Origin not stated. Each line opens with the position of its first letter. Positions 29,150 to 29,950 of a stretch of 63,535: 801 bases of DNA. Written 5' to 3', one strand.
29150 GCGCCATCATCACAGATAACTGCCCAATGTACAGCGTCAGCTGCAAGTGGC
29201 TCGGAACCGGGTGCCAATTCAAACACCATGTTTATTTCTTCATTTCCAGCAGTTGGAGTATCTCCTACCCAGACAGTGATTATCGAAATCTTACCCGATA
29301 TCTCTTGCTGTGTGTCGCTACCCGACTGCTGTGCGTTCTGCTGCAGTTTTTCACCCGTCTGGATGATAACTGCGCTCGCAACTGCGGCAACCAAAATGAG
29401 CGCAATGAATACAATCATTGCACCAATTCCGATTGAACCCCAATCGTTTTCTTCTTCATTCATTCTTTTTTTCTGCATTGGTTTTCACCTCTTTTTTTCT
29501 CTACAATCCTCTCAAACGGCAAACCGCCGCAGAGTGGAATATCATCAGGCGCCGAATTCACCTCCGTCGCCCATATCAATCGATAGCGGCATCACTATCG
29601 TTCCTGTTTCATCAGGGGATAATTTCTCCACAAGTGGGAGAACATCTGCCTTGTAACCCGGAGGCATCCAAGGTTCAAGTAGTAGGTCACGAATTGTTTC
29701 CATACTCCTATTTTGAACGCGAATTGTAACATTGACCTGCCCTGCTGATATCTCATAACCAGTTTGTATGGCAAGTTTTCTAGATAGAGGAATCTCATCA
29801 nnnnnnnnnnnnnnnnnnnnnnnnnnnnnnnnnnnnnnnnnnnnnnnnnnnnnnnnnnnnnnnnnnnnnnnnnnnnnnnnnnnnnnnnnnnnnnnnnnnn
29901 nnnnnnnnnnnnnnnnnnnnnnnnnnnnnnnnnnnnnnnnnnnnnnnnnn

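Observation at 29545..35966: Three translationally coupled genes joined to the upstream end of the archaellum operon: possible new archaellum-associated envelope module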

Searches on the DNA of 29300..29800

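Call 86: search_rna_families(source=window, start=29300, end=29800, threshold=evalue, max_evalue=1)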
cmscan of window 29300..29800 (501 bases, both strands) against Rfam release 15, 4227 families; matches with E-value up to 1: 0.
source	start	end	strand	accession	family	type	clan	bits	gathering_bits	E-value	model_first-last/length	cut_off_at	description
